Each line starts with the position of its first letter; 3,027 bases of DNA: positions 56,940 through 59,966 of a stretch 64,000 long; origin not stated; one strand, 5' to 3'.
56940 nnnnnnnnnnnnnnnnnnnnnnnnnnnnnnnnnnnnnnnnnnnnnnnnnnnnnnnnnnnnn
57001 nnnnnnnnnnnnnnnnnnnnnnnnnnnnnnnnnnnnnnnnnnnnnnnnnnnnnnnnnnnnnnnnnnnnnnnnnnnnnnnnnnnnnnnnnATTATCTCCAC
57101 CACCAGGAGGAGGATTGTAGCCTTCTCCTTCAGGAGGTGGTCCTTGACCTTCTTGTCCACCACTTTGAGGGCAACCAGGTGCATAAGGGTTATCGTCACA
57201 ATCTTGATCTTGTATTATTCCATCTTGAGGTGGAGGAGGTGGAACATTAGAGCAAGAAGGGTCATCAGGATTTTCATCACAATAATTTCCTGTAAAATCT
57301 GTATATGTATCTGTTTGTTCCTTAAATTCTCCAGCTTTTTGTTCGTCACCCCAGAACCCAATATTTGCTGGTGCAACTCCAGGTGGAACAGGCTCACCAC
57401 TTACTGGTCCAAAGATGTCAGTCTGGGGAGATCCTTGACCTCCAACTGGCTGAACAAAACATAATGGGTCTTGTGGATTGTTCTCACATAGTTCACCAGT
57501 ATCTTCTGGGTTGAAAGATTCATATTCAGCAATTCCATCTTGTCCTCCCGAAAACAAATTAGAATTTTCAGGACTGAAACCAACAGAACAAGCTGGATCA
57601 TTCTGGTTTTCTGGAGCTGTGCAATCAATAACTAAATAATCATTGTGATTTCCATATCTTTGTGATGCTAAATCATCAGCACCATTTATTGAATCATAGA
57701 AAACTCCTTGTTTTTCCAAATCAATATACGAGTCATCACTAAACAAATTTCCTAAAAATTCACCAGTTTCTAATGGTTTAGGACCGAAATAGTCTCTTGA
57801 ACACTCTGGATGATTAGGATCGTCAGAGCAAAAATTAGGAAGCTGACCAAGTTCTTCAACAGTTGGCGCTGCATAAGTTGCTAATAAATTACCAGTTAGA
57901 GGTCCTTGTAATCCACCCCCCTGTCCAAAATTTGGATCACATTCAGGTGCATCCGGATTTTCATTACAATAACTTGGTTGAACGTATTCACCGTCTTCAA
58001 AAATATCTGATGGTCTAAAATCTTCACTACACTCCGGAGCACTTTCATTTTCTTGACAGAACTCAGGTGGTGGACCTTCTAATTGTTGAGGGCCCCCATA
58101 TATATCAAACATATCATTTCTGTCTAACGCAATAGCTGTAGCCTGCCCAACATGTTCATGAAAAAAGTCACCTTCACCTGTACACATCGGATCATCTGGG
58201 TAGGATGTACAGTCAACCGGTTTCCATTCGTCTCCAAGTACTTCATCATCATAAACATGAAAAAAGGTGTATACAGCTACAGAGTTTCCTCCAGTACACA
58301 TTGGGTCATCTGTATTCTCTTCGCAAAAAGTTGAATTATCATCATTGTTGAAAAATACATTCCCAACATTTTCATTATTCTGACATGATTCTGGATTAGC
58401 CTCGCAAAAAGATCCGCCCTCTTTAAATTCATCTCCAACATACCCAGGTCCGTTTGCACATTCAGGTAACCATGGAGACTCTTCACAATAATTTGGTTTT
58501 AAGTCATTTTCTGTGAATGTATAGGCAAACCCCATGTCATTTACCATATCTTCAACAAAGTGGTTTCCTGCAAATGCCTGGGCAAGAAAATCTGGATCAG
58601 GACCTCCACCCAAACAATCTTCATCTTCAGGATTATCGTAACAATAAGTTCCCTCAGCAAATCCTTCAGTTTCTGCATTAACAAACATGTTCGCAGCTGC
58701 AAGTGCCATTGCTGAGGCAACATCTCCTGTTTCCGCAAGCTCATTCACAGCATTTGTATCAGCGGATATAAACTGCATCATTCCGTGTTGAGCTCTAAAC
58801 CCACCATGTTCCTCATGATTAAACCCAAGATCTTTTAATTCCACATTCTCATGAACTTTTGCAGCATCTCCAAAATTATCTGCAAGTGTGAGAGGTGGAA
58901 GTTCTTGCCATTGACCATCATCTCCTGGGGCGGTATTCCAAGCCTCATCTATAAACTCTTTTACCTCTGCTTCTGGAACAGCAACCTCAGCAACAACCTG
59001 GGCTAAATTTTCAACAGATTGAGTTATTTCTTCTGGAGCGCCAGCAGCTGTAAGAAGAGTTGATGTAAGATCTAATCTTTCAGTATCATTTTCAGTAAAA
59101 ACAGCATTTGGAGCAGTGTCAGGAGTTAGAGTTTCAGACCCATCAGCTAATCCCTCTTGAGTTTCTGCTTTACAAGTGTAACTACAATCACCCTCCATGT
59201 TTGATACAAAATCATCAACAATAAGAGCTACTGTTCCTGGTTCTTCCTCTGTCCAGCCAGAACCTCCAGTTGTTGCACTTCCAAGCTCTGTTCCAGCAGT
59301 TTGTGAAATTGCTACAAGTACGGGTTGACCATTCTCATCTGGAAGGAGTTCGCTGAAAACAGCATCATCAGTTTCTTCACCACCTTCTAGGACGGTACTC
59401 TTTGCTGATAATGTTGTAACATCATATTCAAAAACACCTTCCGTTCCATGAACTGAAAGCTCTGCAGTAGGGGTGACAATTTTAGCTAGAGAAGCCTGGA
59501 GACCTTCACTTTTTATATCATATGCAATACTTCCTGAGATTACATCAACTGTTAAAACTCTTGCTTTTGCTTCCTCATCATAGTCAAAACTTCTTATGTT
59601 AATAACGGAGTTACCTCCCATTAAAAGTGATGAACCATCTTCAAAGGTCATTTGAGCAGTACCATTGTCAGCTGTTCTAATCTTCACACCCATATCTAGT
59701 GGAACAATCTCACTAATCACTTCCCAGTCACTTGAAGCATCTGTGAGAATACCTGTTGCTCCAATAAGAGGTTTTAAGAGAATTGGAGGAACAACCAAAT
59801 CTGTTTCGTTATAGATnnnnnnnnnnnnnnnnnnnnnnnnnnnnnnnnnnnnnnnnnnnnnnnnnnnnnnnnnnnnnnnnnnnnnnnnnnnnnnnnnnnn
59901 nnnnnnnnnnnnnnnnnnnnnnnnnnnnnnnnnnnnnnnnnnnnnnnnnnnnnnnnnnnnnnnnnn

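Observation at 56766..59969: Giant lipoprotein with a FecR-like domain, 13 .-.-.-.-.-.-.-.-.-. mini-loops and a Pro/Gly tail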

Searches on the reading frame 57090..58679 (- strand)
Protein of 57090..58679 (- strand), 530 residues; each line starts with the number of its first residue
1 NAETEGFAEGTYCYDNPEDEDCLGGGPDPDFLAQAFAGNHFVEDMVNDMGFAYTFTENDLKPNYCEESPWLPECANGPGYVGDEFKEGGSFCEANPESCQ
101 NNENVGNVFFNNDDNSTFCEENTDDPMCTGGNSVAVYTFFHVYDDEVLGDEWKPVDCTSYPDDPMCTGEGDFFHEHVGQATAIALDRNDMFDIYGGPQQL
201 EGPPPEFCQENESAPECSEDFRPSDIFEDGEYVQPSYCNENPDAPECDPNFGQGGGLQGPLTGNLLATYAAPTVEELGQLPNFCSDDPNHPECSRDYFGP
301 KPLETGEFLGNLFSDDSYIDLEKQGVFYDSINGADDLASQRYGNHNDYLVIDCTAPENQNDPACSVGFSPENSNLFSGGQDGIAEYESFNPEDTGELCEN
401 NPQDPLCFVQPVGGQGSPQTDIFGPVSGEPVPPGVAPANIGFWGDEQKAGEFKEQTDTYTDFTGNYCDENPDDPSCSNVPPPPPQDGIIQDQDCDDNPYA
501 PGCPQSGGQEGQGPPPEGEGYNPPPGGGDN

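Call 44: search_protein_families(library=pfam, proteins=[window:57090-58679:-], max_evalue=10)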
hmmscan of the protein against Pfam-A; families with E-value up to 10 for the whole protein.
window:57090-58679:- (530 aa): 0 families

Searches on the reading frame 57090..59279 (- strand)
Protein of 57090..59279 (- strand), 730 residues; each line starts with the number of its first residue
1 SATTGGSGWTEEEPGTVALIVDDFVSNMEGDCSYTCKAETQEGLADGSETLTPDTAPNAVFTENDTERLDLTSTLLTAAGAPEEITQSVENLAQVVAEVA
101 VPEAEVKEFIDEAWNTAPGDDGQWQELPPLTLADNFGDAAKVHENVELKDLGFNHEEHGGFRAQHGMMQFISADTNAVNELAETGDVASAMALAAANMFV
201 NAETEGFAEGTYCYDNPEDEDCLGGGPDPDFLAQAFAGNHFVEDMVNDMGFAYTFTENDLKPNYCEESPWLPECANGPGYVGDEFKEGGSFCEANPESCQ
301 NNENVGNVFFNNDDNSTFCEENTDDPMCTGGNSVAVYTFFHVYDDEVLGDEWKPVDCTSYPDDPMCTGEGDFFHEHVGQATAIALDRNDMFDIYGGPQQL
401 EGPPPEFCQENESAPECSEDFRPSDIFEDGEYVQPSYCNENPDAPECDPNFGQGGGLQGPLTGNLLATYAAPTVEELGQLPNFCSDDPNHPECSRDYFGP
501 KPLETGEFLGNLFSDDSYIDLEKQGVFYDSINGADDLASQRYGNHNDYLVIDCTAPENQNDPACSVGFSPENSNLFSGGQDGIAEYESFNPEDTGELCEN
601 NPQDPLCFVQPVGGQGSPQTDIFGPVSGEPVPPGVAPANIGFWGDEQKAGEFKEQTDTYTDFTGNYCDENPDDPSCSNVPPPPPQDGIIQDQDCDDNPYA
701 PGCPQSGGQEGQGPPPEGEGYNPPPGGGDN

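Call 39: search_protein_representatives(alignment_id=A2)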
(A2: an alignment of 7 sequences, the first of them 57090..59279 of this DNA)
Query: 7 sequences, 732 profile positions. Proteins with E-value up to 0.001 (for the whole library): 36; up to 1e-10: 28; up to 1e-30: 13. The best 36 are listed.
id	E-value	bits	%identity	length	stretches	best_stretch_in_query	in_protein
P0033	0.0e+00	1221.1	-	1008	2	1-731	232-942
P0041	1.7e-191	655.3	-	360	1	167-525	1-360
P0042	3.5e-101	356.7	-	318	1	1-196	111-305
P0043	4.4e-67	244.0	-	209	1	71-228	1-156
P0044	9.0e-63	229.7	-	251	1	488-692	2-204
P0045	6.9e-59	216.9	-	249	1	514-726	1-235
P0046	2.5e-54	201.8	-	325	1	1-136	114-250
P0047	2.4e-51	192.0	-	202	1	514-683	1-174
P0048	1.5e-50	189.3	-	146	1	178-272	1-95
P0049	9.8e-48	180.0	-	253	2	553-730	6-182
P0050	1.2e-37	146.7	-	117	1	189-265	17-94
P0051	7.6e-33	130.8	-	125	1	245-335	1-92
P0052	8.7e-32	127.3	-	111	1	275-360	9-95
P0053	4.4e-30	121.7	-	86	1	336-396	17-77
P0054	9.6e-30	120.5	-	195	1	609-730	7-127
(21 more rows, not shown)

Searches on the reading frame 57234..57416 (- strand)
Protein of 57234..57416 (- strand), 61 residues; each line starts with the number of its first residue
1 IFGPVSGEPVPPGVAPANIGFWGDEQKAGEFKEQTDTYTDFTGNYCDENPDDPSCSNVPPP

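Call 44: search_protein_families(library=pfam, proteins=[window:57234-57416:-], max_evalue=10)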
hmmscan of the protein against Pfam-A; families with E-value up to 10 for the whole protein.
seq(61 aa): 1 family
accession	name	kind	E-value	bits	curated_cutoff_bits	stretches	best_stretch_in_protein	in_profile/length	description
PF02672.20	CP12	-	0.065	14.5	22.7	1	37-55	48-66/70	CP12 domain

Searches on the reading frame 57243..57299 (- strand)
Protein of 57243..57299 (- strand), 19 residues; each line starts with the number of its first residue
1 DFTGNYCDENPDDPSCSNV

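Call 51: search_solved_structures(query=A3, max_evalue=10, show_alignments=5)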
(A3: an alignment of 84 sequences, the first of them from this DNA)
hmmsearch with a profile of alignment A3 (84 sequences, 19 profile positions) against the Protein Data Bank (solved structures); distinct sequences matched with E-value up to 10: 7.
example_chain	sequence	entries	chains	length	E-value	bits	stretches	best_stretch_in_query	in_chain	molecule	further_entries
3b1j_C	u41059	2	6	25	7.4e-05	25.4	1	4-16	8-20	CP12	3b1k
3zdf_C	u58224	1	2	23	0.00062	22.5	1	5-16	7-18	CP12 POLYPEPTIDE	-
6gfo_E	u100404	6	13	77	0.0042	19.9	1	5-16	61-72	CP12 polypeptide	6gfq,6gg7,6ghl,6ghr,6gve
4c2l_A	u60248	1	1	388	1.8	11.7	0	1-11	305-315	ENDO-XYLOGALACTURONAN HYDROLASE A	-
2pkr_O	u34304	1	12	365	4.1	10.6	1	2-16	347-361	Glyceraldehyde-3-phosphate dehydrogenase Aor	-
2pkq_O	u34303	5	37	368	4.4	10.5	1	2-16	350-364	Glyceraldehyde-3-phosphate dehydrogenase B | Glyceraldehyde-3-phosphate dehydrogenase B, chloroplastic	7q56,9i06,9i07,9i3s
7q54_Q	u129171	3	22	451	5.8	10.1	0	2-16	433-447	Glyceraldehyde-3-phosphate dehydrogenase B, chloroplastic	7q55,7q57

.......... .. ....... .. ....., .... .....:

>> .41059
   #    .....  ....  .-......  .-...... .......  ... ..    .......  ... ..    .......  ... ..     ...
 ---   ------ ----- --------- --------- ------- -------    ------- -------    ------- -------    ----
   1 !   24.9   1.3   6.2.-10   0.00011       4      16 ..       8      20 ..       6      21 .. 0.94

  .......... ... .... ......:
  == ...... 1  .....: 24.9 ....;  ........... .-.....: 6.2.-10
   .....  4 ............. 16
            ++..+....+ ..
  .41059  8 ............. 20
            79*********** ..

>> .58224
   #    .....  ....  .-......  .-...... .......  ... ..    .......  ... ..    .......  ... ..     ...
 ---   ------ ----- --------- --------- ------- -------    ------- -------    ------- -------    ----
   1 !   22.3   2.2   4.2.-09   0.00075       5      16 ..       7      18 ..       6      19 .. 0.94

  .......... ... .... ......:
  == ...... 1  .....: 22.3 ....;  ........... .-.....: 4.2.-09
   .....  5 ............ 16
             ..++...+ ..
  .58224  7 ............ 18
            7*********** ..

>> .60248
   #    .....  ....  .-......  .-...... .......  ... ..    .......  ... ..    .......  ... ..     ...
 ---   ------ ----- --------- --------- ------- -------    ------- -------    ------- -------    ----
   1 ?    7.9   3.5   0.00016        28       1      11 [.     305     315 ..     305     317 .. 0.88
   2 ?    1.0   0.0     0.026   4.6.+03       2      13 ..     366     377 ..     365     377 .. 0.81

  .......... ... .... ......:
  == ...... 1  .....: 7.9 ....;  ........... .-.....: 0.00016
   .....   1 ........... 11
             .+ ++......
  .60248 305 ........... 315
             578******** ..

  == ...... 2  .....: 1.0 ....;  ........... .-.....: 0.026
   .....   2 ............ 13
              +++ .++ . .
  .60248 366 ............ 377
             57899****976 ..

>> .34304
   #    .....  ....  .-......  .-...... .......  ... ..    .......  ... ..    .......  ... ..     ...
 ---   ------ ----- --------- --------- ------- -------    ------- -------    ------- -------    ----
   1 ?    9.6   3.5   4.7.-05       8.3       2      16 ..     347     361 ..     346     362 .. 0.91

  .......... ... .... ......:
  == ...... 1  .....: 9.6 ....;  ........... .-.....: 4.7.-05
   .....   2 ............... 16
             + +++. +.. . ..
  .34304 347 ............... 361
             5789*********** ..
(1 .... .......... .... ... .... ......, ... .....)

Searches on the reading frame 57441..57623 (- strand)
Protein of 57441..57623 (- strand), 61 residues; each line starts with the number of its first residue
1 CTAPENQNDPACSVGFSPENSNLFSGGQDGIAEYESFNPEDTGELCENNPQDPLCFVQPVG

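Call 44: search_protein_families(library=pfam, proteins=[window:57441-57623:-], max_evalue=10)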
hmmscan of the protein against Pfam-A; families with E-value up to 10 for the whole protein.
seq(61 aa): 1 family
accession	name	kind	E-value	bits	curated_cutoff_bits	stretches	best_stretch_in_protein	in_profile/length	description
PF00400.38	WD40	-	0.056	14.5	27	1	11-30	14-33/39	WD domain, G-beta repeat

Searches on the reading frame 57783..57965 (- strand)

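Call 44: search_protein_families(library=pfam, proteins=[window:57783-57965:-], max_evalue=10)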
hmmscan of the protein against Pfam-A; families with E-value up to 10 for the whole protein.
seq(61 aa): 1 family
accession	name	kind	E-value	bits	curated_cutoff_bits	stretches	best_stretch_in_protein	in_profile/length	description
PF02672.20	CP12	-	0.8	10.9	22.7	1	40-55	51-66/70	CP12 domain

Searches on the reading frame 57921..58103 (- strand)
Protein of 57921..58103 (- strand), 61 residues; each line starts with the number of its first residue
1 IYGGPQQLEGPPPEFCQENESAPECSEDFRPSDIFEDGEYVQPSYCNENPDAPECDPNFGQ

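Call 44: search_protein_families(library=pfam, proteins=[window:57921-58103:-], max_evalue=10)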
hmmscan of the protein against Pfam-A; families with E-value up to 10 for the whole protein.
seq(61 aa): 1 family
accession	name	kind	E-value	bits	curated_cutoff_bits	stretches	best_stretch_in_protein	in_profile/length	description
PF02672.20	CP12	-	0.056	14.7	22.7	1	44-55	55-66/70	CP12 domain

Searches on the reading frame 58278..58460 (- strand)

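Call 44: search_protein_families(library=pfam, proteins=[window:58278-58460:-], max_evalue=10)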
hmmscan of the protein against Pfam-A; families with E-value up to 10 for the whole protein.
seq(61 aa): 1 family
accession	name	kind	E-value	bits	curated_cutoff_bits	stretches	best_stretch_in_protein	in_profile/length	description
PF17264.7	DUF5330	-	0.96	10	27.5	0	16-27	20-31/65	Family of unknown function (DUF5330)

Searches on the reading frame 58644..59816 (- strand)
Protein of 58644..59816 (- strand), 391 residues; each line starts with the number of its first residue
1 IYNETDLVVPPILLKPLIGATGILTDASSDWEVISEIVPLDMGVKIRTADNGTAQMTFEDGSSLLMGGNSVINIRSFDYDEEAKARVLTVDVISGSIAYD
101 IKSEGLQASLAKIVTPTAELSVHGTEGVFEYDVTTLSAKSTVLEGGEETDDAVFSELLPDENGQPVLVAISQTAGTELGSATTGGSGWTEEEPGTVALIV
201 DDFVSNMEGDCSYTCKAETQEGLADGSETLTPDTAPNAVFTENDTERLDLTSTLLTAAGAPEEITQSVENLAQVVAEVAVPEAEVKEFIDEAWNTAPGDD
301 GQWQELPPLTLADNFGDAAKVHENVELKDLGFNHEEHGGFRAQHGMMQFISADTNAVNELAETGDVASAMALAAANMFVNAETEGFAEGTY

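Call 71: predict_structure(alignment_id=A5)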
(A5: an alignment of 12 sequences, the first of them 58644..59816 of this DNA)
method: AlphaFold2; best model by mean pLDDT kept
length: 391 residues; sequences in the alignment: 12
mean_pLDDT: 44.1   pTM: 0.42
mean pLDDT of the five models: 44.1, 40.7, 39.7, 38.9, 34.3
residues with pLDDT >= 90: 0; 70-90: 27; 50-70: 105; < 50: 259
segments of 3 or more residues with pLDDT < 50: 1-57, 59-63, 65-73, 82-85, 92-190, 257-260, 295-309, 317-322, 335-391
pLDDT, mean of each block of 10 residues (from residue 1): 25 24 27 27 37 43 45 52 51 46 35 31 34 38 31 36 37 27 30 58 54 65 60 66 72 54 66 72 73 50 45 50 55 46 29 34 37 34 27 22
secondary structure, 60 per line:
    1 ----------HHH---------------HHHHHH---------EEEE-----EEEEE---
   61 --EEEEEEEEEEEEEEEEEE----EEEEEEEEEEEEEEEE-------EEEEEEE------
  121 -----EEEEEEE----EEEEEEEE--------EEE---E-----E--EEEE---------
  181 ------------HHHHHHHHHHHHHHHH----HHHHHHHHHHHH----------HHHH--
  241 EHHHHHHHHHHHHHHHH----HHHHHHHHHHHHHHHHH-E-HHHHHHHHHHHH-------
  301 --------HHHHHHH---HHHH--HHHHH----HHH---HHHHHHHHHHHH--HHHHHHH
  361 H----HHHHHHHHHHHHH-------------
elements in order: H29-34 E44-47 E53-57 E63-80 E85-100 E108-114 E126-132 E137-144 E153-155 E168-171 H193-208 H213-224 H235-238 H242-257 H262-278 H282-293 H309-315 H319-322 H325-329 H340-351 H354-361 H366-378

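Call 74: fold_search(model_id=the predicted structure, library=pdb)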
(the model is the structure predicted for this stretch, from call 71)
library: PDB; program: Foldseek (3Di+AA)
matches with E <= 10: 315; with E <= 0.001: 0
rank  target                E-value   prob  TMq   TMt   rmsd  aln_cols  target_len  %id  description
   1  6ovk_R                3.0e-03  0.90  0.17  0.27  12.1       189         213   15  Crystal Structure of the Pseudomonas capeferrum Anti-sigma Regulator PupR C-terminal Cell-surface Signaling Domain in  (released 2020-03-04)
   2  4m0h_B                4.7e-03  0.97  0.16  0.26  13.6       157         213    8  Crystal structure of a putative anti-sigma factor (BDI_1681) from Parabacteroides distasonis ATCC 8503 at 2.50 A resol (released 2013-10-16)
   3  4m0n                  7.8e-03  0.96  0.15  0.26  12.5       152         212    8  Crystal structure of a putative anti-sigma factor (BDI_1681) from Parabacteroides distasonis ATCC 8503 at 1.65 A resolut (released 2013-10-16)
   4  4m0h_A                1.1e-02  0.98  0.16  0.26   8.5       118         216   14  Crystal structure of a putative anti-sigma factor (BDI_1681) from Parabacteroides distasonis ATCC 8503 at 2.50 A resol (released 2013-10-16)
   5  8dp5_A                8.4e-02  0.14  0.13  0.15  18.3       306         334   13  Structure of the PEAK3/14-3-3 complex (released 2023-06-28)
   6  7mqa_LJ               1.4e-01  0.07  0.12  0.11  21.6       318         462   10  Cryo-EM structure of the human SSU processome, state post-A1 (released 2021-09-22)
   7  7s3l                  1.7e-01  0.06  0.10  0.14  22.3       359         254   12  Structure of Bacillus subtilis CcrZ (previously called YtmP) (released 2022-05-11)
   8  7mq8_LJ               2.4e-01  0.05  0.12  0.11  22.1       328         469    9  Cryo-EM structure of the human SSU processome, state pre-A1 (released 2021-09-22)
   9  6hwj_A                3.2e-01  0.04  0.11  0.10  22.1       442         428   10  Glucosamine kinase (crystal form A) (released 2019-05-01)
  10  2yfa_B                4.4e-01  0.08  0.12  0.17  27.6       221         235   13  X-ray structure of McpS ligand binding domain in complex with malate (released 2012-04-18)
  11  5k3g_C                5.8e-01  0.03  0.13  0.09  23.7       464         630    7  Crystals structure of Acyl-CoA oxidase-1 in Caenorhabditis elegans, Apo form-I (released 2016-08-24)
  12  7wjq_B                5.8e-01  0.02  0.11  0.12  21.0       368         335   10  Crystal structure of GSDMB in complex with Ipah7.8 (released 2023-01-11)
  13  6hwl_A                6.1e-01  0.02  0.12  0.12  21.6       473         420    9  Glucosamine kinase in complex with glucosamine, ADP and inorganic phosphate (released 2019-05-01)
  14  8cq4                  6.9e-01  0.08  0.12  0.12  14.4       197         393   14  Bifunctional cyclohexadienyl dehydratase/chorismate mutase from Janthinobacterium sp. HH01 (released 2023-08-30)
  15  7vgm                  8.6e-01  0.06  0.11  0.08  24.8       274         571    8  Crystal structure of Phenylalanine hydroxylase from Bacillus cereus ATCC 14579 (released 2022-04-27)
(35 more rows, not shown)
